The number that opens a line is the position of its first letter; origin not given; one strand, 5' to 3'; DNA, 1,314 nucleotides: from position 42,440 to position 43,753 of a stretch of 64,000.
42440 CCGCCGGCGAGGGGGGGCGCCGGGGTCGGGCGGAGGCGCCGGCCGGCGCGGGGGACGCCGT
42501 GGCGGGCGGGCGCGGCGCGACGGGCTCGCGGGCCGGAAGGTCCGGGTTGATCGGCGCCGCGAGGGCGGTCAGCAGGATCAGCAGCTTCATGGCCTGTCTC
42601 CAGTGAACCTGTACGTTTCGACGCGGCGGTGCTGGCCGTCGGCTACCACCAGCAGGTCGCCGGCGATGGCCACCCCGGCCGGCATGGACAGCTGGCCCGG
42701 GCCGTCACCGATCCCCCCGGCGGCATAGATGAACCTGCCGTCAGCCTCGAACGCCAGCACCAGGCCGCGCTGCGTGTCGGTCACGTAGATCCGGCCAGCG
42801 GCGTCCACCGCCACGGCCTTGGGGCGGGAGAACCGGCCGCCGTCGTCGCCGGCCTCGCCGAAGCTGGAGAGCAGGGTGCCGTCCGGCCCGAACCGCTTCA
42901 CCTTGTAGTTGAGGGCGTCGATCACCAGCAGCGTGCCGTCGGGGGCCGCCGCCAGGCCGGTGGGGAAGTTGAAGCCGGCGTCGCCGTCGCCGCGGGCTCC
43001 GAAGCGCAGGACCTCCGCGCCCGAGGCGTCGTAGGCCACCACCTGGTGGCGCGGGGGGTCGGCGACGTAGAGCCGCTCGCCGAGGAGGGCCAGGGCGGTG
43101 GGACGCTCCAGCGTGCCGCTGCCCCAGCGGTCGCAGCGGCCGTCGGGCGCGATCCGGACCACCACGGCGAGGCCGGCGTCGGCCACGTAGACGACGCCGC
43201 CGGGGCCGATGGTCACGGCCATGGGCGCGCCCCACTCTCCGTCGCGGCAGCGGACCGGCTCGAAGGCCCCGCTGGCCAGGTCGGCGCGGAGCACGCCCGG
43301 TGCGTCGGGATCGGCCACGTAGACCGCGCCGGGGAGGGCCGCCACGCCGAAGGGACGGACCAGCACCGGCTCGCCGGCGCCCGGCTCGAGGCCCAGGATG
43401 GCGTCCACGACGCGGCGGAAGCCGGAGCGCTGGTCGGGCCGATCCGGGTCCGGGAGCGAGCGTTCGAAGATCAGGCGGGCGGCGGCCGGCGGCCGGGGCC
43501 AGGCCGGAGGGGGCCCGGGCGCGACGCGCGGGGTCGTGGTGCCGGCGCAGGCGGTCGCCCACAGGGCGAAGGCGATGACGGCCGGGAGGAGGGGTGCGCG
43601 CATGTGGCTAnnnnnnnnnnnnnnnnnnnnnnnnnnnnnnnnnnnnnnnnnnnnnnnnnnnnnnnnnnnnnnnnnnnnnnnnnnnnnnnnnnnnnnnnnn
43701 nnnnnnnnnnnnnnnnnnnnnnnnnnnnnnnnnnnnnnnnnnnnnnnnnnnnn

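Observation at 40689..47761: Candidate outer-membrane conduit: OmpA/AgmX-like coiled-coil protein, 576-aa beta-barrel, NHL propeller and 12-haem cytochrome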

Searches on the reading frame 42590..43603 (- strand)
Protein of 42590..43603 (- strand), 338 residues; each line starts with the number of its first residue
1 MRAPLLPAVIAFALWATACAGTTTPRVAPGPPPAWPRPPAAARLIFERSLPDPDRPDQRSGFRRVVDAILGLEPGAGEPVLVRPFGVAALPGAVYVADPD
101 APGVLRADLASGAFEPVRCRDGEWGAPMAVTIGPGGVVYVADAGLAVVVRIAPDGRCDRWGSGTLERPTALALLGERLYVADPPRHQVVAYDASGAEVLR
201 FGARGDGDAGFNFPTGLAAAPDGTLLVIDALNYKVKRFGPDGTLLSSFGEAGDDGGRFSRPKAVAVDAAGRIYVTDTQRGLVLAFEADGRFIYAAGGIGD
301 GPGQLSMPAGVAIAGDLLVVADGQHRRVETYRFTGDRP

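Call 7: search_protein_families(library=pfam, proteins=[window:42590-43603:-], max_evalue=0.1)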
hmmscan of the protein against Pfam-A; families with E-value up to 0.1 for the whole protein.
window:42590-43603:- (338 aa): 6 families
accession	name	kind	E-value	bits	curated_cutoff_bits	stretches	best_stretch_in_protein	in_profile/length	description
PF01436.27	NHL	-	6.5e-19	67.4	20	2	258-283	1-26/28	NHL repeat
PF17170.10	DUF5128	-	1.8e-07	31.1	22.9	1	268-334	52-120/321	6-bladed beta-propeller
PF25021.1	TEN_NHL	-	1.9e-07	30.8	27.1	0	208-237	326-355/357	Teneurin NHL domain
PF08450.18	SGL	-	3.7e-06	27.2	26.3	1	210-292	132-217/246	SMP-30/Gluconolactonase/LRE-like region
PF24684.1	Vgb_lyase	-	0.002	17.4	50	1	127-290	15-170/290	Virginiamycin B lyase family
PF23500.1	DUF7133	-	0.0039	17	27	0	120-142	325-346/385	Domain of unknown function (DUF7133)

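Call 8: search_protein_families(library=ncbifam, proteins=[window:42590-43603:-], max_evalue=0.1)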
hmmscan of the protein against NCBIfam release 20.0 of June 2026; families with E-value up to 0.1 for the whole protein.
window:42590-43603:- (338 aa): 5 families
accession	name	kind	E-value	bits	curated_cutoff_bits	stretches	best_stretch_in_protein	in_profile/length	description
NF035926.1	scyF_NHL_VPEP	equivalog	8.3e-24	84.4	350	2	177-295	164-283/376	scytonemin biosynthesis PEP-CTERM protein ScyF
NF033206.1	ScyE_fam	subfamily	4.2e-10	39.7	80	2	169-278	209-321/333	ScyD/ScyE family protein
NF047780.1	LIC12708_fam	subfamily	0.0055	15.6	150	1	230-293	153-218/391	LIC_12708 family protein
NF053768.1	CIS12_fam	equivalog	0.0062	15.3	860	1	161-321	83-235/715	CIS12 family contractile injection system protein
TIGR02604.1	Piru_Ver_Nterm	subfamily_domain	0.019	14.4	122.2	0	118-142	315-338/367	PVC-type heme-binding CxxCH protein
